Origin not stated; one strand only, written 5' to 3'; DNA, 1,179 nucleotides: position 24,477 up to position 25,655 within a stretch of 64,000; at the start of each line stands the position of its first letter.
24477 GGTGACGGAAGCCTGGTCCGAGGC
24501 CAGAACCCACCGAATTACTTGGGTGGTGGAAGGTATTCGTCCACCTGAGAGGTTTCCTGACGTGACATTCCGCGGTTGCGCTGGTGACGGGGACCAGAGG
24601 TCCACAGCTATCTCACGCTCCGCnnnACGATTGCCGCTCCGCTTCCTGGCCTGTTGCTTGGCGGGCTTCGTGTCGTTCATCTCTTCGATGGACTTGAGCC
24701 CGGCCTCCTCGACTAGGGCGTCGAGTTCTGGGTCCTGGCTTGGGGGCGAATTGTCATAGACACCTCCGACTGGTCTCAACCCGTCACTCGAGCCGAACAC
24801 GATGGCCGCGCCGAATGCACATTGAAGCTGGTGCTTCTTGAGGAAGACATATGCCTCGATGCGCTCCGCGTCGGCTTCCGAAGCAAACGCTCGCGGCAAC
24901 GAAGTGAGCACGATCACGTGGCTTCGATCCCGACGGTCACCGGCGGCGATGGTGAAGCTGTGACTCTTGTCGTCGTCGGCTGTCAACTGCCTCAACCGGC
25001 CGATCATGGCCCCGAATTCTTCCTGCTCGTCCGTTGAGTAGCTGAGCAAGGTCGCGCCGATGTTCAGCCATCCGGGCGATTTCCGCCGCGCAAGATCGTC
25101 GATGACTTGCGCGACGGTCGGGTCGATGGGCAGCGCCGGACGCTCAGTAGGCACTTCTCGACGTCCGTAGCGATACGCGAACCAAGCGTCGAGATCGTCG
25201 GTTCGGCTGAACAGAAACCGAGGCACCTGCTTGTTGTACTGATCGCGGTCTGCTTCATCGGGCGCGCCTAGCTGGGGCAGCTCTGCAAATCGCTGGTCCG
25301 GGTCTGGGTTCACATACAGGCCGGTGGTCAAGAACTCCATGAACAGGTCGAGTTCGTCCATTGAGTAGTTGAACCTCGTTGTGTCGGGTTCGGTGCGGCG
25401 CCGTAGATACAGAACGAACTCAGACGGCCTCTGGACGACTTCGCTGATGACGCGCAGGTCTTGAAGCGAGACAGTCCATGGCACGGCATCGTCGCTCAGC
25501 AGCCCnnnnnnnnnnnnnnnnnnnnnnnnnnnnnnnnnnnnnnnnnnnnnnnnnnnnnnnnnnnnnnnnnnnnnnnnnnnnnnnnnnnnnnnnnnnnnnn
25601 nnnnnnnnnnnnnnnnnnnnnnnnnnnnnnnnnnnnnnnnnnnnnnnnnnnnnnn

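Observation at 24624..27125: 833-aa orphan protein with a NERD-like nuclease core and no NTPase motif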

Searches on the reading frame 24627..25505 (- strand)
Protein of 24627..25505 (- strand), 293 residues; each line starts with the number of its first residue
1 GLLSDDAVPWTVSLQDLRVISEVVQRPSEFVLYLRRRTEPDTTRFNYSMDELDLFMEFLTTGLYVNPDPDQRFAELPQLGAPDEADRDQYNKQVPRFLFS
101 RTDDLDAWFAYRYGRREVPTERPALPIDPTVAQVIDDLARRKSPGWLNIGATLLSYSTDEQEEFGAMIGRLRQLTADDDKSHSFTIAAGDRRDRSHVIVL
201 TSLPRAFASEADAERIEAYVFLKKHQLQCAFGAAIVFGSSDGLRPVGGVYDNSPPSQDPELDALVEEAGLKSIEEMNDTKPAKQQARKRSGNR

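Call 64: predict_structure(alignment_id=A5)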
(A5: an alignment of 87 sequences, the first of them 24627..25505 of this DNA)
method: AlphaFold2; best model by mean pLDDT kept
length: 293 residues; sequences in the alignment: 87
mean_pLDDT: 94.1   pTM: 0.89
mean pLDDT of the five models: 94.1, 93.8, 93.6, 93.2, 92.8
residues with pLDDT >= 90: 262; 70-90: 13; 50-70: 16; < 50: 2
segments of 3 or more residues with pLDDT < 50: none
pLDDT, mean of each block of 10 residues (from residue 1): 68 95 98 96 95 98 97 97 97 97 98 98 98 98 97 97 97 98 97 97 95 97 98 98 95 97 97 88 63 59
secondary structure, 60 per line:
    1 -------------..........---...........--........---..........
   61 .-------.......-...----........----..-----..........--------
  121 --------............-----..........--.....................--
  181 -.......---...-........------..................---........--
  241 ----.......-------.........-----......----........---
elements in order: H14-23 H27-37 H40-45 H51-61 H69-75 H84-91 H103-112 H129-140 H146-155 H158-178 E182-188 E196-203 H210-227 E231-238 E245-251 H259-267 H273-278 H283-290

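Call 69: fold_search(model_id=the predicted structure, library=pdb)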
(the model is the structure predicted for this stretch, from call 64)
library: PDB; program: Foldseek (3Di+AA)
matches with E <= 10: 391; with E <= 0.001: 0
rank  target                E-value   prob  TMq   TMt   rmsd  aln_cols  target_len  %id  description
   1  4ic1_G                4.8e-03  0.75  0.18  0.25  16.7       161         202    9  Crystal structure of SSO0001 (released 2013-01-16)
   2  4ic1_B                6.2e-03  0.66  0.20  0.27  18.4       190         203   10  Crystal structure of SSO0001 (released 2013-01-16)
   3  4ic1_A                1.1e-02  0.38  0.17  0.23  17.6       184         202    8  Crystal structure of SSO0001 (released 2013-01-16)
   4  4ic1_D                4.8e-02  0.44  0.22  0.30  18.7       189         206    8  Crystal structure of SSO0001 (released 2013-01-16)
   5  2iw4_A                5.8e-02  0.16  0.13  0.12  12.8       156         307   11  CRYSTAL STRUCTURE OF BASILLUS SUBTILIS FAMILY II INORGANIC PYROPHOSPHATASE MUTANT, H98Q, IN COMPLEX WITH PNP (released 2006-11-07)
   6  2iw4_B                6.1e-02  0.15  0.12  0.12  12.9       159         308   11  CRYSTAL STRUCTURE OF BASILLUS SUBTILIS FAMILY II INORGANIC PYROPHOSPHATASE MUTANT, H98Q, IN COMPLEX WITH PNP (released 2006-11-07)
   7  4rpa_A                6.5e-02  0.14  0.15  0.15  14.8       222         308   13  Crystal structure of inorganic pyrophosphatase from Staphylococcus aureus in complex with Mn2+ (released 2015-01-21)
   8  2eb0_A                8.3e-02  0.16  0.14  0.14  13.3       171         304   14  Crystal structure of Methanococcus jannaschii putative family II inorganic pyrophosphatase (released 2007-08-07)
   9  7m0e_C                8.9e-02  0.13  0.13  0.12  12.8       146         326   12  Pre-catalytic synaptic complex of DNA Polymerase Lambda with gapped DSB substrate and incoming dUMPNPP (released 2022-03-16)
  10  1wpm_A                1.1e-01  0.16  0.15  0.15  12.6       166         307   10  Structure of Bacillus subtilis inorganic pyrophosphatase (released 2004-11-23)
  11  4k4i_E                1.1e-01  0.10  0.12  0.12  12.9       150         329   13  Ternary crystal structures of a human DNA POLYMERASE LAMBDA IN COMPLEX WITH DNA AND (-)FTC-TP. (released 2014-07-16)
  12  7m0e_B                1.4e-01  0.12  0.13  0.12  13.0       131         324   15  Pre-catalytic synaptic complex of DNA Polymerase Lambda with gapped DSB substrate and incoming dUMPNPP (released 2022-03-16)
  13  5j0u_A                1.5e-01  0.09  0.12  0.12  15.6       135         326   16  Binary complex crystal structure of DNA polymerase Beta with G:G mismatch at the primer terminus (released 2016-10-26)
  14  5zyv_A                1.6e-01  0.20  0.19  0.26  16.7       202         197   12  Crystal structure of human MGME1 with single strand DNA2 and Ca2+ (released 2018-09-19)
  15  7m0e_A                1.6e-01  0.10  0.12  0.11  13.1       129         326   16  Pre-catalytic synaptic complex of DNA Polymerase Lambda with gapped DSB substrate and incoming dUMPNPP (released 2022-03-16)
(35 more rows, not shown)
